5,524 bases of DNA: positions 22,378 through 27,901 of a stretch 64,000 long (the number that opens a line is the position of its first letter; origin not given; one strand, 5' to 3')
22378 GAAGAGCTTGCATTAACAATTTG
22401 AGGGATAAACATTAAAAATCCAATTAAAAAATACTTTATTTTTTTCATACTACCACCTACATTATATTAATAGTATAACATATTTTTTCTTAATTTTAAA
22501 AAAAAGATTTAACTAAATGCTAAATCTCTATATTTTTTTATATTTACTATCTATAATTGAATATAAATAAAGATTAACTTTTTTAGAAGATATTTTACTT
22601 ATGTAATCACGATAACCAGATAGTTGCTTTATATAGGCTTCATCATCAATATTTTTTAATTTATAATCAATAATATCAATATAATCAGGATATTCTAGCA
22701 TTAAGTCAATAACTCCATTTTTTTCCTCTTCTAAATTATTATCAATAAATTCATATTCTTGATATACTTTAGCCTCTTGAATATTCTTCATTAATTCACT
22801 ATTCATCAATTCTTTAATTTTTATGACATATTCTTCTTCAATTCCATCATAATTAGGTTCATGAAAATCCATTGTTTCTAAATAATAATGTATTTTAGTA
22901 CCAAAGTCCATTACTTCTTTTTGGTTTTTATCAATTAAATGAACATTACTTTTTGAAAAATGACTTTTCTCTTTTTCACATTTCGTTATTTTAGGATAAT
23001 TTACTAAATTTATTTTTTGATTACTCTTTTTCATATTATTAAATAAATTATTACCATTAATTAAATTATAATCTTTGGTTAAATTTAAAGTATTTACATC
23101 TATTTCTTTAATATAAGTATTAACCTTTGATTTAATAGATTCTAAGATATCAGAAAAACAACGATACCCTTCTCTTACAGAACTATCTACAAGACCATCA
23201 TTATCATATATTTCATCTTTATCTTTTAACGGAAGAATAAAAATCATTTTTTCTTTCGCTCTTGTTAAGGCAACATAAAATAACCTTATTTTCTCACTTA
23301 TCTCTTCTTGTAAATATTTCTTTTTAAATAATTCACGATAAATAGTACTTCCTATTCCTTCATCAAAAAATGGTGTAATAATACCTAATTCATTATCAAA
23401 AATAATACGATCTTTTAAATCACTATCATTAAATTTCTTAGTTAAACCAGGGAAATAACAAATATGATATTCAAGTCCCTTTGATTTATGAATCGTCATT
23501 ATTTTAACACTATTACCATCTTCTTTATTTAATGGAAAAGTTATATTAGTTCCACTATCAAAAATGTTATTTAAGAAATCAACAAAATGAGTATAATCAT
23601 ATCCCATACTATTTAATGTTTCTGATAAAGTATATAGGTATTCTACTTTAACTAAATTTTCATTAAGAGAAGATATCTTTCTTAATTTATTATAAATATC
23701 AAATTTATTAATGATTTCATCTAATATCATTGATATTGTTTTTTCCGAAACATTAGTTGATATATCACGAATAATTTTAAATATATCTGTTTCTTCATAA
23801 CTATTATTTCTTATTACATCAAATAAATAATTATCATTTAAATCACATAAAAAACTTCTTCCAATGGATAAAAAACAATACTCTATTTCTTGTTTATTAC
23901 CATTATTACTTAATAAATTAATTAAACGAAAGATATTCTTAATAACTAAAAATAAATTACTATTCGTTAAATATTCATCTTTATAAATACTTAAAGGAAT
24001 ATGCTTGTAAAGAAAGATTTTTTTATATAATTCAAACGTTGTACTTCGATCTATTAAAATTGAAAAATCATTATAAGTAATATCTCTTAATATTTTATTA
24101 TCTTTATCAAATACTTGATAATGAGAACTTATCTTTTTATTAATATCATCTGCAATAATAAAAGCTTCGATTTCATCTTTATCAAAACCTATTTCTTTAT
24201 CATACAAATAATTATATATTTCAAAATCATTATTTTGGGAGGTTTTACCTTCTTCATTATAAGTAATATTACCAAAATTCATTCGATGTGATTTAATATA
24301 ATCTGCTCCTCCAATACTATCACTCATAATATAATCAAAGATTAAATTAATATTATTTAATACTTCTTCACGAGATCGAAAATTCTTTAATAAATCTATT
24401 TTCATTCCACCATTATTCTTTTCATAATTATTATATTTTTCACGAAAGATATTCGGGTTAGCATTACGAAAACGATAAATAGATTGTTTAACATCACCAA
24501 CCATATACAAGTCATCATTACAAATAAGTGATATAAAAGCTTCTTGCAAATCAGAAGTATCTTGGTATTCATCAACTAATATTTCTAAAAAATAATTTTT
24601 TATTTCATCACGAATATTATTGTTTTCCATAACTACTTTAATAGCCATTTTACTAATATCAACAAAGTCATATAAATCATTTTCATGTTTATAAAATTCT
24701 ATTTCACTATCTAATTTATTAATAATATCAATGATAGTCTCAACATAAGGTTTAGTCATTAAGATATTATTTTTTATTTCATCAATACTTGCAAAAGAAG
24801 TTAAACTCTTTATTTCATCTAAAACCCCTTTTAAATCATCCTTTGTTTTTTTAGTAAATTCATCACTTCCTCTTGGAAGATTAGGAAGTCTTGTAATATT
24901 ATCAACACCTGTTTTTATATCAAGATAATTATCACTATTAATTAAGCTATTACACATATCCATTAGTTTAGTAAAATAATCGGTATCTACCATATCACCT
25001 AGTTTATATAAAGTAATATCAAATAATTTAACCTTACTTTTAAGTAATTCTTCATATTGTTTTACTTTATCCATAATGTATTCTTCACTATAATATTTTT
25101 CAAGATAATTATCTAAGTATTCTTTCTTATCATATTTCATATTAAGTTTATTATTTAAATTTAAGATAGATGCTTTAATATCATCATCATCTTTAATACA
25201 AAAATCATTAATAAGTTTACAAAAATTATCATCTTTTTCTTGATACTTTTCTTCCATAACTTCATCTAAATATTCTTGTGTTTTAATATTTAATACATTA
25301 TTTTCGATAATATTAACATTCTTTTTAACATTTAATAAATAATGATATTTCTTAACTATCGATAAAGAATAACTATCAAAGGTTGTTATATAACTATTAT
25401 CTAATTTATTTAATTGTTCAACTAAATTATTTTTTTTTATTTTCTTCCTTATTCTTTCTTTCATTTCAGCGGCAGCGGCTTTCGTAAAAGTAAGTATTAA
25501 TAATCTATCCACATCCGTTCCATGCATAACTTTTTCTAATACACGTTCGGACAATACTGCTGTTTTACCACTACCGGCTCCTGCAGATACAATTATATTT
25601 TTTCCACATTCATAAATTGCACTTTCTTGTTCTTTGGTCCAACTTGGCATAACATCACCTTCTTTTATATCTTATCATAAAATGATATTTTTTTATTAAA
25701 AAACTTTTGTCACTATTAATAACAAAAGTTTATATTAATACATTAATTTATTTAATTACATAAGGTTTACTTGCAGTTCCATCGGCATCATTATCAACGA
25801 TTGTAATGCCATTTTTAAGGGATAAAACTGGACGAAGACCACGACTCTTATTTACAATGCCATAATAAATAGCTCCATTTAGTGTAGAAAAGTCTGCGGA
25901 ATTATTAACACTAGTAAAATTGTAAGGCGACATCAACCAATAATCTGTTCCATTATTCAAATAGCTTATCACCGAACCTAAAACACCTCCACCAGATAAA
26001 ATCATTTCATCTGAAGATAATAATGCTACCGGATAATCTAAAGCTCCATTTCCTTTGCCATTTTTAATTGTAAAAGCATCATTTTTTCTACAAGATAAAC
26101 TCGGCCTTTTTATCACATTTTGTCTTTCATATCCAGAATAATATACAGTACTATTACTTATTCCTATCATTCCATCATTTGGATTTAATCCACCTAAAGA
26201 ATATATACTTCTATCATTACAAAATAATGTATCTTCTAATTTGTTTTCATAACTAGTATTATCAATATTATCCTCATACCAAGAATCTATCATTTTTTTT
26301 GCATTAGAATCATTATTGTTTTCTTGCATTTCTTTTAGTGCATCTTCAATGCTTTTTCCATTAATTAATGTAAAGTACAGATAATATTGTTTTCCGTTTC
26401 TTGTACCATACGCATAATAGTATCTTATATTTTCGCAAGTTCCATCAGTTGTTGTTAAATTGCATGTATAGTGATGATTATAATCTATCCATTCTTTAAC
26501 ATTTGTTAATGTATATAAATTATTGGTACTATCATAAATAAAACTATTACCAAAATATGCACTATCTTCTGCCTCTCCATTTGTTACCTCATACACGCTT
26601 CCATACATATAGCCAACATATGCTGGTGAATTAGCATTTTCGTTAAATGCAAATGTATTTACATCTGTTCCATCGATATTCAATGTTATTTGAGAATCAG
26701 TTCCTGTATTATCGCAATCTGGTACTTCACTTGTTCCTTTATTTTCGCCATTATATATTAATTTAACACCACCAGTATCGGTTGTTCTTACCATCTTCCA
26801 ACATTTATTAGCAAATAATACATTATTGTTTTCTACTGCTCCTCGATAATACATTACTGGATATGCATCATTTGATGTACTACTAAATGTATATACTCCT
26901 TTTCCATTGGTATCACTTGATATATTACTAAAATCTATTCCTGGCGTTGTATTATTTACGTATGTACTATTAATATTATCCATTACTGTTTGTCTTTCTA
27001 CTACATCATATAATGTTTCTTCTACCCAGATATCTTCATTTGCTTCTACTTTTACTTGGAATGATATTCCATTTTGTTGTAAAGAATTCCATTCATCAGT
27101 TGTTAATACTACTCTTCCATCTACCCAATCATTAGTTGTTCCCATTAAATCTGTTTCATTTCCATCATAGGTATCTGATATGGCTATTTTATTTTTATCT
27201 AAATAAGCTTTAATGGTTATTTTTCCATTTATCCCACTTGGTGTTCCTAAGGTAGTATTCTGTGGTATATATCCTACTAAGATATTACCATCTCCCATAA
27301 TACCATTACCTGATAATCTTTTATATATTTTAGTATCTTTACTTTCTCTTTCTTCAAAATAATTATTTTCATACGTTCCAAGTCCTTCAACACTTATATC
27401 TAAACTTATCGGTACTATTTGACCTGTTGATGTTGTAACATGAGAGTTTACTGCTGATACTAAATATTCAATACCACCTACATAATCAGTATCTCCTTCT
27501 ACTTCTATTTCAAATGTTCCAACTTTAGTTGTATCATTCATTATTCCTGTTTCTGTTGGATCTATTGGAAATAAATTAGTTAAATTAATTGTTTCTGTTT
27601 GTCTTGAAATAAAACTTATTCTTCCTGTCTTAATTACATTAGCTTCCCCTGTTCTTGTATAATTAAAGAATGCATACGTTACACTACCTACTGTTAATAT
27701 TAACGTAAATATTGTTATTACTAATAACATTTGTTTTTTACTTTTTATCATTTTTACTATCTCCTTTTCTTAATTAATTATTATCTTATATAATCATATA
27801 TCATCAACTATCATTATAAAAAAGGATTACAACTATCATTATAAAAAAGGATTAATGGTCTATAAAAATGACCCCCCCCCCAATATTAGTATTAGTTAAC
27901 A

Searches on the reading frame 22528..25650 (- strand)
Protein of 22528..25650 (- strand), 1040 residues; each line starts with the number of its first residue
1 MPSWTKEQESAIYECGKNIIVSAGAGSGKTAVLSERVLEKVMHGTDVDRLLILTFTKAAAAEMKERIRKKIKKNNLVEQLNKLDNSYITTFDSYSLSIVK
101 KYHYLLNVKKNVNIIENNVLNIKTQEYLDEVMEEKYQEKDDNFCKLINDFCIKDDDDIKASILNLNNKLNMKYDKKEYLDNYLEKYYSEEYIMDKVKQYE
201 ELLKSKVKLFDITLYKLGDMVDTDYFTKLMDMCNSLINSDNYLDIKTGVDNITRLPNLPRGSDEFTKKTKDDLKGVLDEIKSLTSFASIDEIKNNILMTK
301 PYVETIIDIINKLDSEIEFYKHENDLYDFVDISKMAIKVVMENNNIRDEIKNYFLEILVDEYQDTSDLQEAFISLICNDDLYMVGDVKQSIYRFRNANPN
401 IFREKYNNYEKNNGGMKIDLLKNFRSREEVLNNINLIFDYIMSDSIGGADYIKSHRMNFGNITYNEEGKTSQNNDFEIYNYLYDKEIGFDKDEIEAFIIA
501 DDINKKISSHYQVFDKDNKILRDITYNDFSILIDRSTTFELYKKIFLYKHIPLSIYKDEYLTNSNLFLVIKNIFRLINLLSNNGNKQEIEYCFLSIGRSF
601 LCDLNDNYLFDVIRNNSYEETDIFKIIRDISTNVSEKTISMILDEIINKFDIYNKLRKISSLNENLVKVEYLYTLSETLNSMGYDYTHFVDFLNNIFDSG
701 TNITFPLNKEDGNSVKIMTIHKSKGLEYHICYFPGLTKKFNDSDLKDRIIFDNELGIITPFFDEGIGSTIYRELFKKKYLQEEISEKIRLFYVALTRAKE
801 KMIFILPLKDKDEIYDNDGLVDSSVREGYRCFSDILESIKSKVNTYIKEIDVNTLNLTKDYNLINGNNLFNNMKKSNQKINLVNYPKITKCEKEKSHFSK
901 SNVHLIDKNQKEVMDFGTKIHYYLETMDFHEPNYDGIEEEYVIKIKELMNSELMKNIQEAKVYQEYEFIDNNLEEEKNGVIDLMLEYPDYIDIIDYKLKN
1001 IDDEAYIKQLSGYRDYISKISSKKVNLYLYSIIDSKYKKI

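Call 8: search_protein_families(library=pfam, proteins=[window:22528-25650:-], max_evalue=0.01)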
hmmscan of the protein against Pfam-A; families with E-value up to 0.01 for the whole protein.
window:22528-25650:- (1040 aa): 6 families
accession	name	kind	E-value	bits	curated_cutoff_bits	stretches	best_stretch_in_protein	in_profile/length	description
PF00580.27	UvrD-helicase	-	3.3e-49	168.5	23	1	4-409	1-270/271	UvrD/REP helicase N-terminal domain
PF13245.12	AAA_19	-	3.7e-16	59.9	25.1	1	15-395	10-134/134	AAA domain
PF13361.12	UvrD_C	-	5.2e-13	49.6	25.6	1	418-805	1-346/350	UvrD-like helicase C-terminal domain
PF13538.12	UvrD_C_2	-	2.6e-07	30.8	27.4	0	781-804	27-51/52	UvrD-like helicase C-terminal domain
PF00270.35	DEAD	-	5.5e-06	26.6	26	1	6-75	2-73/167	DEAD/DEAH box helicase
PF01443.25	Viral_helicase1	-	8.6e-05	22.9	21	0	782-805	204-227/228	Viral superfamily 1 RNA helicase core domain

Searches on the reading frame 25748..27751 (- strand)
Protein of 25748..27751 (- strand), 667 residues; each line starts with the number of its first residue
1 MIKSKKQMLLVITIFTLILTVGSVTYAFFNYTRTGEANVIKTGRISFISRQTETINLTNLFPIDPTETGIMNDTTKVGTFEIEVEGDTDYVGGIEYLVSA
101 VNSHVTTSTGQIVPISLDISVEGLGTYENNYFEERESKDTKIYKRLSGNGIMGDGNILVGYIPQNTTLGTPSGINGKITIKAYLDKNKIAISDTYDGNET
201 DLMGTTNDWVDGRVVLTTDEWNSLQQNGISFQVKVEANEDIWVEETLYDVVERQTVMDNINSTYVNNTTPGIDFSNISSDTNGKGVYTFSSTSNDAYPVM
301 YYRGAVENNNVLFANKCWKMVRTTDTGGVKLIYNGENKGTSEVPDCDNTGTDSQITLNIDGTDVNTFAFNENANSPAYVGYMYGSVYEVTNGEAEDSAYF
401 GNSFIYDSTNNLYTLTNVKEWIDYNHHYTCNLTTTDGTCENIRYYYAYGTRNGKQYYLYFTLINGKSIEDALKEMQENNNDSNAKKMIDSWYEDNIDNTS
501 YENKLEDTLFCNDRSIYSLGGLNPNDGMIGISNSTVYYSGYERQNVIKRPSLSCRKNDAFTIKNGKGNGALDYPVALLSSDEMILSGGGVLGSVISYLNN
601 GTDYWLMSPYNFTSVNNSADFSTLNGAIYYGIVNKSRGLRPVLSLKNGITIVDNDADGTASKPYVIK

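Call 8: search_protein_families(library=pfam, proteins=[window:25748-27751:-], max_evalue=0.01)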
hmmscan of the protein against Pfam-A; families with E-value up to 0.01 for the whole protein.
window:25748-27751:- (667 aa): 0 families

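Call 9: find_encoding_contigs(protein=window:25748-27751:-, flank=4000, max_places=10)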
Protein window:25748-27751:- (667 aa): 1 contig read that carries it; 1 place shown.
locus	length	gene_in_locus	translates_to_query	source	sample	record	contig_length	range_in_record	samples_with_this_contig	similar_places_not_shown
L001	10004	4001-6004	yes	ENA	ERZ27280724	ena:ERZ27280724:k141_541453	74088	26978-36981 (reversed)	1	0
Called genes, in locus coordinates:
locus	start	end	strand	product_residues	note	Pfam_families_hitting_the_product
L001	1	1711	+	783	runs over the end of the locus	PF12705:PDDEXK_1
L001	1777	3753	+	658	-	-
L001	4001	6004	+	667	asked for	-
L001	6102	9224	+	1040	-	PF00270:DEAD (weak), PF00580:UvrD-helicase, PF13245:AAA_19, PF13361:UvrD_C, PF13538:UvrD_C_2 (faint)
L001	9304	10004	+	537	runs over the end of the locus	PF13306:LRR_5, PF13855:LRR_8 (faint), PF13306:LRR_5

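Call 14: find_homologous_proteins(query=window:25748-27751:-, max_evalue=0.00001)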
Query window:25748-27751:- (667 aa): 2793 proteins with E <= 0.00001 among 8000 candidates; the best 120 are listed.
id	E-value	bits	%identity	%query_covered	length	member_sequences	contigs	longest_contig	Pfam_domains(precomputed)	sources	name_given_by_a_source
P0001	0.0e+0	1493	100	100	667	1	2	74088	-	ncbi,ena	-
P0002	0.0e+0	1068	74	100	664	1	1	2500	-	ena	-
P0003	1.5e-254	865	61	100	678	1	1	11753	-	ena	-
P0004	1.5e-248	845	60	100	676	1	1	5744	-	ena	-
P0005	4.5e-247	840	61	100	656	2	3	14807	-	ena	-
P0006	7.3e-245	833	60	100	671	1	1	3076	-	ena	-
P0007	5.2e-241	820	73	77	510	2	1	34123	-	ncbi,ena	-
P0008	1.3e-240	819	81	71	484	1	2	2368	-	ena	-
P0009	1.8e-239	815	58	100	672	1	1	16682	-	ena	-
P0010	3.1e-235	801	59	100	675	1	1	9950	-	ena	-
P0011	3.6e-235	801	58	100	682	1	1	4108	-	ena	-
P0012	9.9e-235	799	57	100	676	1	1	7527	-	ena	-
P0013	1.4e-232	792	58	100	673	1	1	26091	-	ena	-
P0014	4.2e-232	790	58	100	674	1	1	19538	-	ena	-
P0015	5.6e-230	783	58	100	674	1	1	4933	-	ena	-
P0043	4.0e-202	691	60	56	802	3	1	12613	-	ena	-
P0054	1.8e-197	676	62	50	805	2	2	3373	-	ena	-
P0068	1.0e-193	664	61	50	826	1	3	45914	-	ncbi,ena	-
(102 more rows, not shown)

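Call 15: find_encoding_contigs(protein=P0007, flank=5000, max_places=4)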
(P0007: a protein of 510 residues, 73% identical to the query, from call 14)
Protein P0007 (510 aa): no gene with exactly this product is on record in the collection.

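Call 16: find_encoding_contigs(protein=P0002, flank=5000, max_places=4)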
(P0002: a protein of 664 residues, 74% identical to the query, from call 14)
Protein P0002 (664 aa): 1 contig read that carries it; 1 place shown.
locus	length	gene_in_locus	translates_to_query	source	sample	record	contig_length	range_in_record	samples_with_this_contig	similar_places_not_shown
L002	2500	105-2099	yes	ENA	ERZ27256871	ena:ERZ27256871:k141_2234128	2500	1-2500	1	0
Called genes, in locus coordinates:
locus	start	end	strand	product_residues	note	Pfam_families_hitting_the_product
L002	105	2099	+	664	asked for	-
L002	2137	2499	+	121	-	?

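Call 17: find_encoding_contigs(protein=P0008, flank=5000, max_places=4)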
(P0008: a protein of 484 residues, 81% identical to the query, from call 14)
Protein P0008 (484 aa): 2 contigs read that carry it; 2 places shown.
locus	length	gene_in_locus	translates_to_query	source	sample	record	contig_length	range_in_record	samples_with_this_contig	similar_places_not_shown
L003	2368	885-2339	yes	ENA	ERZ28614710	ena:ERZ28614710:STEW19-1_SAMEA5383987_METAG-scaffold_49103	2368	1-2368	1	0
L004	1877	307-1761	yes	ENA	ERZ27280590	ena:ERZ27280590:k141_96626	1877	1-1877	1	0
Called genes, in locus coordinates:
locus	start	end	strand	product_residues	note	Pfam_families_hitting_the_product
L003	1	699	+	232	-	?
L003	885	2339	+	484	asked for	-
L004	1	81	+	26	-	?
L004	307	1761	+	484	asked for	-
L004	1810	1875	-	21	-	?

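Call 45: search_protein_families(library=ncbifam, proteins=[window:25748-27751:-], max_evalue=0.1)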
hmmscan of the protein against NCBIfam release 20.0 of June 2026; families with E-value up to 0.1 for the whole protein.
window:25748-27751:- (667 aa): 0 families

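Call 46: find_encoding_contigs(protein=P0068, flank=1500, max_places=10)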
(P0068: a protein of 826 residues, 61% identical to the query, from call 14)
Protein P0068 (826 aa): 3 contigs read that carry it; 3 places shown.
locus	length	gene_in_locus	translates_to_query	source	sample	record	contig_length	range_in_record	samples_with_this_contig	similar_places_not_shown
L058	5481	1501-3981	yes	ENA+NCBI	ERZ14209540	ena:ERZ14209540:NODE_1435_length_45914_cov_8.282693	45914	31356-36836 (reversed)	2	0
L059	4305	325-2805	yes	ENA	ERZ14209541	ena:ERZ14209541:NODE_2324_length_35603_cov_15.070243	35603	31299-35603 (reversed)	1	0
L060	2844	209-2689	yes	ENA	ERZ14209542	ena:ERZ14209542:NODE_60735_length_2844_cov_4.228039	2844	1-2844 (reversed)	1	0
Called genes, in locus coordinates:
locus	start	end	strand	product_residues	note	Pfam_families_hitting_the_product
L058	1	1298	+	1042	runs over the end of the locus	PF08455:SNF2_assoc, PF00176:SNF2-rel_dom, PF00270:DEAD, PF04851:ResIII, PF18766:SWI2_SNF2 (weak), PF00271:Helicase_C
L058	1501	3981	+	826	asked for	-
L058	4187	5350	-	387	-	-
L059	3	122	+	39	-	?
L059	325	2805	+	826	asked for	-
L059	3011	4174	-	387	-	-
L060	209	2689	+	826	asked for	-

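Call 47: find_encoding_contigs(protein=P0054, flank=1500, max_places=10)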
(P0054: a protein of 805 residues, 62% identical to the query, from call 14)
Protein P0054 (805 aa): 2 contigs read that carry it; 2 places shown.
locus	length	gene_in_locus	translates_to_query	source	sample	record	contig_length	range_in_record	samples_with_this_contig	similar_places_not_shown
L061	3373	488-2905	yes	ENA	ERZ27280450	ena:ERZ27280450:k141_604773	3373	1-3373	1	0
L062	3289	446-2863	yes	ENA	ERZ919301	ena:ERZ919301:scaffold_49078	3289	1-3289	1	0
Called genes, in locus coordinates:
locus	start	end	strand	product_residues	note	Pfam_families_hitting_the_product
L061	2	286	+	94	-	?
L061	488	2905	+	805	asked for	-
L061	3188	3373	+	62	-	?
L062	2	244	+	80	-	?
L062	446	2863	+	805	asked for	-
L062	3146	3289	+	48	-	?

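Call 48: find_encoding_contigs(protein=P0043, flank=1500, max_places=10)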
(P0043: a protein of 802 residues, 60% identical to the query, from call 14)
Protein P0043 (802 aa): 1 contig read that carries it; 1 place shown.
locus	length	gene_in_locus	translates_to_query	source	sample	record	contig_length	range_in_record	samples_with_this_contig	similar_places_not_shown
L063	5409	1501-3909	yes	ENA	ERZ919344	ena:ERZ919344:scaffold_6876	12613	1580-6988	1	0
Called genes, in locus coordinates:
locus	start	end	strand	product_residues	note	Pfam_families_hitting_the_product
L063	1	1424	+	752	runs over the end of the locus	PF00493:MCM, PF00004:AAA, PF07724:AAA_2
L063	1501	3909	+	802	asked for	-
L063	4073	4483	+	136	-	PF03652:RuvX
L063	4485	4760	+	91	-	PF06949:DUF1292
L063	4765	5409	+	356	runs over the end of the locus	PF02618:YceG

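Call 64: search_protein_families(library=pfam, proteins=[window:25748-27751:-], max_evalue=5)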
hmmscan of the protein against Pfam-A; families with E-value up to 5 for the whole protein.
window:25748-27751:- (667 aa): 1 family
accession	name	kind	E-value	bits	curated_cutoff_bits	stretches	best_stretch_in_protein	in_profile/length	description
PF03525.20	Meiotic_rec114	-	0.19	12.4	23.8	1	216-268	23-72/133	Meiotic recombination protein Rec7 N-terminal domain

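Call 80: predict_structure(alignment_id=A5)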
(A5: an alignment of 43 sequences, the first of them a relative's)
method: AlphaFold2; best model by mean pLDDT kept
length: 667 residues; sequences in the alignment: 43
mean_pLDDT: 86.9   pTM: 0.84
mean pLDDT of the five models: 86.9, 86.6, 84.4, 84.1, 81.7
residues with pLDDT >= 90: 339; 70-90: 271; 50-70: 40; < 50: 17
segments of 3 or more residues with pLDDT < 50: 24-36
pLDDT, mean of each block of 10 residues (from residue 1): 63 75 43 50 82 73 85 86 87 90 81 88 91 86 89 90 79 82 87 70 57 80 83 89 90 92 88 89 92 87 94 96 93 96 91 95 96 95 96 90 94 94 91 88 93 90 95 94 98 94 93 91 86 91 89 87 88 96 88 78 94 91 89 97 94 84 93
secondary structure, 60 per line:
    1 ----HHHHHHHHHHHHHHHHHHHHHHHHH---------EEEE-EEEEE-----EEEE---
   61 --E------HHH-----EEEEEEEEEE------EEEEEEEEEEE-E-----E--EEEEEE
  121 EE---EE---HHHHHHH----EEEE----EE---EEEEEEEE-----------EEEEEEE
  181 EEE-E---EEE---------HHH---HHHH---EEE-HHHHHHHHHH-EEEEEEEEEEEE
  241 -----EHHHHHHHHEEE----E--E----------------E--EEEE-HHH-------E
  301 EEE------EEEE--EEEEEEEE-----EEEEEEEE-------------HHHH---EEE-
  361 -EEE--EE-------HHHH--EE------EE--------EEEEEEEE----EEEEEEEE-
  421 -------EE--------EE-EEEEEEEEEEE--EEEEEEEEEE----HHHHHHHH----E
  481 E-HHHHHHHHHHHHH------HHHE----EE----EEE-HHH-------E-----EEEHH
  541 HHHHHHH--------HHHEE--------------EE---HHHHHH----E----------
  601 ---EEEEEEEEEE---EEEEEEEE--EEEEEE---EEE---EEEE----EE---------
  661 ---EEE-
elements in order: H5-29 E39-42 E44-48 E54-57 E78-87 E94-104 E115-122 H131-137 E142-145 E155-162 E174-183 E189-191 H207-210 E214-216 H218-227 E229-240 H247-254 E255-257 E285-288 E300-303 E310-313 E316-323 E329-336 H350-353 E357-359 E362-364 H376-379 E400-407 E412-419 E441-451 E454-463 H468-475 H483-495 E516-518 E536-538 H539-547 H580-585 E604-613 E617-624 E627-632 E636-638 E642-645 E664-666

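Call 82: fold_search(model_id=the predicted structure, library=pdb)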
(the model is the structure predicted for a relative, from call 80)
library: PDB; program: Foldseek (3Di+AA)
matches with E <= 10: 930; with E <= 0.001: 0
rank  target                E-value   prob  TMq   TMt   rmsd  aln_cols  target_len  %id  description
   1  2o14                  6.2e-03  0.18  0.07  0.12  18.2       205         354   10  X-Ray Crystal Structure of Protein YXIM_BACsu from Bacillus subtilis. Northeast Structural Genomics Consortium Target SR (released 2006-12-12)
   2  7ri3_A                1.1e-02  0.47  0.09  0.10  11.4       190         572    8  Crystal structure of Albireti Toxin, a diphtheria toxin homolog, from Streptomyces albireticuli (released 2022-04-20)
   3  6k0s_A                1.2e-02  0.23  0.09  0.10  14.9       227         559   11  Catalytic domain of GH87 alpha-1,3-glucanase D1069A in complex with nigerose (released 2019-12-25)
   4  7wwn                  1.3e-02  0.80  0.10  0.33   9.9       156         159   13  Structure of hypothetical protein TTHA1873 from Thermus thermophilus with Potassium mercuric iodide (released 2022-04-06)
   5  7ri3_D                1.5e-02  0.38  0.09  0.10  12.0       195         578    8  Crystal structure of Albireti Toxin, a diphtheria toxin homolog, from Streptomyces albireticuli (released 2022-04-20)
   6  7ri3_C                1.6e-02  0.25  0.09  0.10  17.0       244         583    8  Crystal structure of Albireti Toxin, a diphtheria toxin homolog, from Streptomyces albireticuli (released 2022-04-20)
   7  7rb4                  1.9e-02  0.41  0.10  0.10   9.8       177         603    6  Crystal structure of Peptono Toxin, a diphtheria toxin homolog, from Seinonella peptonophila (released 2022-04-20)
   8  8okh_B                2.2e-02  0.44  0.10  0.30  10.3       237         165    8  Crystal structure of Bdellovibrio bacteriovorus Bd1399 (released 2023-10-25)
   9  3bcw_B                2.3e-02  0.18  0.06  0.22  16.9       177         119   10  Crystal structure of a duf861 family protein with a rmlc-like cupin fold (bb1179) from bordetella bronchiseptica rb50  (released 2007-11-27)
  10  2xon_L                2.7e-02  0.60  0.10  0.35   9.0       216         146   12  Structure of TmCBM61 in complex with beta-1,4-galactotriose at 1.4 A resolution (released 2010-09-08)
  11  9cyn_C                2.7e-02  0.23  0.10  0.23  16.7       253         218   11  Flagellar filament sheath protein FlaA1 (released 2026-03-18)
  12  2xom_A                3.8e-02  0.41  0.09  0.33  13.8       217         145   10  Atomic resolution structure of TmCBM61 in complex with beta-1,4- galactotriose (released 2010-09-08)
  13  4txg                  4.2e-02  0.60  0.10  0.10  13.6       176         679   12  Crystal Structure of a Family GH18 Chitinase from Chromobacterium violaceum (released 2015-10-14)
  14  8okh_A                4.5e-02  0.25  0.10  0.27  10.0       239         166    8  Crystal structure of Bdellovibrio bacteriovorus Bd1399 (released 2023-10-25)
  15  7wwo_A                5.5e-02  0.41  0.10  0.30  10.4       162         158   13  Dimer form of hypothetical protein TTHA1873 from Thermus thermophilus (released 2022-03-09)
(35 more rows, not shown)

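Call 91: find_encoding_contigs(protein=P0006, flank=1500, max_places=6)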
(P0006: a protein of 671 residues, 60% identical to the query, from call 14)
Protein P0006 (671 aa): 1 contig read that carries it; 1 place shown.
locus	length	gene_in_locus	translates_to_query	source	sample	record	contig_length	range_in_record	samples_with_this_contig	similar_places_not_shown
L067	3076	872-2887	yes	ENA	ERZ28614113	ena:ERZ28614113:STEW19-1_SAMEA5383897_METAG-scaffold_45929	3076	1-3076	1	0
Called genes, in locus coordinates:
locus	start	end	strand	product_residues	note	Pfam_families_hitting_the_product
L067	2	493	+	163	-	?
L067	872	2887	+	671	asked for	-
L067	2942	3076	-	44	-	?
